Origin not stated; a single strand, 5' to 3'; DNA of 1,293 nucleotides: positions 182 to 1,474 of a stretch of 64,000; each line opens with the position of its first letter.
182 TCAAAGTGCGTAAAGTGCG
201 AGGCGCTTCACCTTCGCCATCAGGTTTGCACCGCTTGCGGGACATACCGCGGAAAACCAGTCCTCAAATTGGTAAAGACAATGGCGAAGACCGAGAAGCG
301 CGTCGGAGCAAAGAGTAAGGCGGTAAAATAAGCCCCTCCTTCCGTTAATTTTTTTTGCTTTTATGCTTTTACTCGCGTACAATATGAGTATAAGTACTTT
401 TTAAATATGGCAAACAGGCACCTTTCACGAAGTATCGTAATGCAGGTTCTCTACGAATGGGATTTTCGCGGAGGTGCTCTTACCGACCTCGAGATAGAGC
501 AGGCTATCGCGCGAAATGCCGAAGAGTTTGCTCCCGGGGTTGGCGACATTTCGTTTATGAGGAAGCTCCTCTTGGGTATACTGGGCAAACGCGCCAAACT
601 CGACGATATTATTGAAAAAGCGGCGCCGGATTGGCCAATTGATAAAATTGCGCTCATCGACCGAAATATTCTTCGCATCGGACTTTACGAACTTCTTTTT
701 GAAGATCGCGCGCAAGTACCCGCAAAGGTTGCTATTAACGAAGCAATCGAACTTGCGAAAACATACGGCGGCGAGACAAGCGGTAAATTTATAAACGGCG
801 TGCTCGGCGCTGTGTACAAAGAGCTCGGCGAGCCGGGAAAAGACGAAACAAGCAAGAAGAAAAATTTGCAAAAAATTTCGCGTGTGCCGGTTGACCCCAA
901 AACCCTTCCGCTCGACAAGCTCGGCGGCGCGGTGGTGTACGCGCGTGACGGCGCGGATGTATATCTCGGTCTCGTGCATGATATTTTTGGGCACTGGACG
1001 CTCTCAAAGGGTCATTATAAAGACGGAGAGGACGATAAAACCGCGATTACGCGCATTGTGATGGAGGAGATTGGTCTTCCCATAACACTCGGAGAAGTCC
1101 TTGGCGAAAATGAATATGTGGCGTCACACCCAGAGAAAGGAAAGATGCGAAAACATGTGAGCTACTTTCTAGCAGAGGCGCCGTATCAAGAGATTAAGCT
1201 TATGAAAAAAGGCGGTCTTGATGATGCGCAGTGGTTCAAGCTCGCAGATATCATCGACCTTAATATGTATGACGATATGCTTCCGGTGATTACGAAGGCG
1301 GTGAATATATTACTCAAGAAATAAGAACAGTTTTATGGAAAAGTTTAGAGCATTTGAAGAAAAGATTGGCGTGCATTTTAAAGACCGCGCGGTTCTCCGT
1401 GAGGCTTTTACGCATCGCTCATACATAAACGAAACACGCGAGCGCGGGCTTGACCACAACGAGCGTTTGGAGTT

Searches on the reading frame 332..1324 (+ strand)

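Call 68: search_protein_families(library=pfam, proteins=[window:332-1324:+], max_evalue=0.01)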
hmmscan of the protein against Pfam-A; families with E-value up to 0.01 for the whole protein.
window:332-1324:+ (330 aa): 2 families
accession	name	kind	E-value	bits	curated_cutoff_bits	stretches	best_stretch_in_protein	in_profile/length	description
PF01029.23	NusB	-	1.5e-33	116.4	23.1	1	32-163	3-133/133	NusB family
PF00293.34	NUDIX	-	7.9e-13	49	21.1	1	201-315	9-126/134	NUDIX domain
